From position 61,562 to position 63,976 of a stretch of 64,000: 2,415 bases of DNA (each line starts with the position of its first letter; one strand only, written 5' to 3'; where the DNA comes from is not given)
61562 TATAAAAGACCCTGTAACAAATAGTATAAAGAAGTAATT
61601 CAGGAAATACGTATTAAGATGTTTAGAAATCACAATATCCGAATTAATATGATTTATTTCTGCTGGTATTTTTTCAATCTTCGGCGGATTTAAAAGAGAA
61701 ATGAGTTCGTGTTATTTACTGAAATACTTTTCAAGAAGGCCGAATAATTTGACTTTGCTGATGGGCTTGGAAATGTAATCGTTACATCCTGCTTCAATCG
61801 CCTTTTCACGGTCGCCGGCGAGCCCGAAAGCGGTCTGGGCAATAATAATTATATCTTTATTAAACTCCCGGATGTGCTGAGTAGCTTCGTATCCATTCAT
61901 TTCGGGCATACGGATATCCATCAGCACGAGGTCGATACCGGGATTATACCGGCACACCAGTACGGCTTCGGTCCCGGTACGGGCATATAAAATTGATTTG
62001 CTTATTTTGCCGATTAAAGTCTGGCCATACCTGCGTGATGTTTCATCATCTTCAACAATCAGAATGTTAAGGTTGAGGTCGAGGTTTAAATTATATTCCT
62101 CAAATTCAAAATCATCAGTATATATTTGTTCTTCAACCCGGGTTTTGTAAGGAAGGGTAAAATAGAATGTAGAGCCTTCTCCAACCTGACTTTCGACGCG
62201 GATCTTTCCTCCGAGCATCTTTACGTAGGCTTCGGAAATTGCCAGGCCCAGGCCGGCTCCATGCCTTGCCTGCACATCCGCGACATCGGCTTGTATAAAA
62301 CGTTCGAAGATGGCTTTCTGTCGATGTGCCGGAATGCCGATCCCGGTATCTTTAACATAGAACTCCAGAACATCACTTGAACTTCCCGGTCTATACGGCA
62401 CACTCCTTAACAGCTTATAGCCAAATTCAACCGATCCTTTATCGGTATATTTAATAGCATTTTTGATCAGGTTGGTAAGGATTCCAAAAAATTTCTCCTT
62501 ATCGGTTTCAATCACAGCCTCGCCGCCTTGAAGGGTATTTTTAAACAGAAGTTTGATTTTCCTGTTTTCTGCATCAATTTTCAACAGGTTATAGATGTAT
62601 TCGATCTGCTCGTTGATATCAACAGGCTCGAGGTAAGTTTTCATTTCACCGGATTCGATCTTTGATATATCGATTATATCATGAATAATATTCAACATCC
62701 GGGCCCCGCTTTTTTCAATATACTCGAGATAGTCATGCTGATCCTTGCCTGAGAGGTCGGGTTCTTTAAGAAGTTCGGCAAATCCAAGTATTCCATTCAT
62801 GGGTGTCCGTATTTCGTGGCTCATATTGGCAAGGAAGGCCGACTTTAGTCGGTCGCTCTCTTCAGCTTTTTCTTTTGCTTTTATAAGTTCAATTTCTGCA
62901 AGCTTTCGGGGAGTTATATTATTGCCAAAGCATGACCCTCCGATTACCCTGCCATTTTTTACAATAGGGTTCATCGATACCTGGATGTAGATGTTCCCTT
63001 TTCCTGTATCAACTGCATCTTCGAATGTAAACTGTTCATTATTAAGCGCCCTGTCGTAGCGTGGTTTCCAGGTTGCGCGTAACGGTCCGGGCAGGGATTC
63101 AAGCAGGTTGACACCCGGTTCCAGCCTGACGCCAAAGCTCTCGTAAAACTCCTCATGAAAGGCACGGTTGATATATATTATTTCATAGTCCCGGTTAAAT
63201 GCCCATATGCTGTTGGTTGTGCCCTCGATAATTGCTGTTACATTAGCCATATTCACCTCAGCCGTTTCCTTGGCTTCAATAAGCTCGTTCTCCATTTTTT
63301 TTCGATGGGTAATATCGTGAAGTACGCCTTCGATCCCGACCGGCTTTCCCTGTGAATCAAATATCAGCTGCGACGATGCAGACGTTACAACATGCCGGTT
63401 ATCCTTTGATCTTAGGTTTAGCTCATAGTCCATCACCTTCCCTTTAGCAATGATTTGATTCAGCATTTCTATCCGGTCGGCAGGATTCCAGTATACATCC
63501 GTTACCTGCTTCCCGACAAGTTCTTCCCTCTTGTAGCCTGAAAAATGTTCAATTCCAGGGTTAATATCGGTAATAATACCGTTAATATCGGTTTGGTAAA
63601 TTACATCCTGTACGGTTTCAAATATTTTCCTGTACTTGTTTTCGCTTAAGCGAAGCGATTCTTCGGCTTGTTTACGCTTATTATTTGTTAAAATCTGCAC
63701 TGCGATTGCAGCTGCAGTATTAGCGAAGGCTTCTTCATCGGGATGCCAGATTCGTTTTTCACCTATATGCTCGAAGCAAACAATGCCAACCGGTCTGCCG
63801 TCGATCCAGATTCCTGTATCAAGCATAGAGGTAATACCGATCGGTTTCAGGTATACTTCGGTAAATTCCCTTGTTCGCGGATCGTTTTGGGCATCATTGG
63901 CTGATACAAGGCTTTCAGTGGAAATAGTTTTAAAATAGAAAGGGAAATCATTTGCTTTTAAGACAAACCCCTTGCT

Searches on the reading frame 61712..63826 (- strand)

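Call 51: search_protein_families(library=pfam, max_evalue=0.001, proteins=[window:61712-63826:-])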
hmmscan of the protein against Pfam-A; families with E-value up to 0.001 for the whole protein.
window:61712-63826:- (704 aa): 8 families
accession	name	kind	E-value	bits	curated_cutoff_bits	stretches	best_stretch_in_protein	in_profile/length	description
PF00512.31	HisKA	-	3.3e-22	78.8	26.9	1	328-393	2-66/66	His Kinase A (phospho-acceptor) domain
PF00072.30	Response_reg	-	1.1e-21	77.4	30.2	1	588-695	1-107/111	Response regulator receiver domain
PF02518.31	HATPase_c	-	1.4e-21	77.5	26.4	1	442-561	2-110/111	Histidine kinase-, DNA gyrase B-, and HSP90-like ATPase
PF00989.32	PAS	-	6.3e-17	62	22.6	1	64-172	2-113/113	PAS fold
PF13426.13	PAS_9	-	1.5e-16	61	27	1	79-173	7-102/103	PAS domain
PF08448.16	PAS_4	-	4e-15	56.4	23.1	2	69-176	1-109/110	PAS fold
PF13188.13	PAS_8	-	5.7e-09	36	21.8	1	63-120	1-59/65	PAS domain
PF08447.18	PAS_3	-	8.4e-08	32.8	25.6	1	86-168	2-88/89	PAS fold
